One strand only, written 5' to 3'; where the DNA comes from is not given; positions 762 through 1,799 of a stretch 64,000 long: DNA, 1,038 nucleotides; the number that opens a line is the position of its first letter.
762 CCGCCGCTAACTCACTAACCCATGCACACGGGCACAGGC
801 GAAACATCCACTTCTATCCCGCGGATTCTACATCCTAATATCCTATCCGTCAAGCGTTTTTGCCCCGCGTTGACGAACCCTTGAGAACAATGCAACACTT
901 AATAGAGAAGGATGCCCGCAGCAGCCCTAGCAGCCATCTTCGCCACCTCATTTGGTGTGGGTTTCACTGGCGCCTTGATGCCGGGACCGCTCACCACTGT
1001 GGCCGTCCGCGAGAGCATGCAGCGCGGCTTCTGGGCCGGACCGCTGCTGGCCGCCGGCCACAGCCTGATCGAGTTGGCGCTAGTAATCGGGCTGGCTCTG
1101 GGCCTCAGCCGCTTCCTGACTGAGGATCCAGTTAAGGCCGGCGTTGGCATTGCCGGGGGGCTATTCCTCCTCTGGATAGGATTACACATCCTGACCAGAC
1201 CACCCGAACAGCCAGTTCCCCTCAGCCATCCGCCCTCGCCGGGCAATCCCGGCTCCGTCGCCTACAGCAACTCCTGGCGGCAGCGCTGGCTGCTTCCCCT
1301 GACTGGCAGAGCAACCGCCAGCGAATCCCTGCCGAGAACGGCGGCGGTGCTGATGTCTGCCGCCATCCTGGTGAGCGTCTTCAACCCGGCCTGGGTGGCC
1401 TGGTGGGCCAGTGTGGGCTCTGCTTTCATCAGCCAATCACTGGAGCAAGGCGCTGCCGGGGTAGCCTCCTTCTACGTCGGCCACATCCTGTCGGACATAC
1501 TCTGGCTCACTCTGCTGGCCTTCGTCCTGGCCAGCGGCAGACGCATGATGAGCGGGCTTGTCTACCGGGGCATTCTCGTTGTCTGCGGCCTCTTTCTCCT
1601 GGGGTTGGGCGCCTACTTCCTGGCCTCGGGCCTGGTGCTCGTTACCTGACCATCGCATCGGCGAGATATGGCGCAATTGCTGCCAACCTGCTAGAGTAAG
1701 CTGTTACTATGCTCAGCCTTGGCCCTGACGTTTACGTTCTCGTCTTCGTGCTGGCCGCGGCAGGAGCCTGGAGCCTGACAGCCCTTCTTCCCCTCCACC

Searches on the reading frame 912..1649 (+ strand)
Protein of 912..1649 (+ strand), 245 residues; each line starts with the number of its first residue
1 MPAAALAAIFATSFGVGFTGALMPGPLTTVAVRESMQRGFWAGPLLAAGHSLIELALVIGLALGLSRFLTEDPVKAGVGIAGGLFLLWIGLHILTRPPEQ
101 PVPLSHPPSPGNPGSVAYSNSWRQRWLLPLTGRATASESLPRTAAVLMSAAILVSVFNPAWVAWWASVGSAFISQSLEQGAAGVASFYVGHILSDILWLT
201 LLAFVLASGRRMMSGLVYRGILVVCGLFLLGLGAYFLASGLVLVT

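Call 35: search_protein_families(library=pfam, proteins=[window:912-1649:+], max_evalue=0.001)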
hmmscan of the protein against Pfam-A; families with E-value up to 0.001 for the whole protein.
window:912-1649:+ (245 aa): 1 family
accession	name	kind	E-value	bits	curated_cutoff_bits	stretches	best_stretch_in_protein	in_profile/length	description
PF01810.24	LysE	-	5.1e-32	111.4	25.6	1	19-239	2-192/193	LysE type translocator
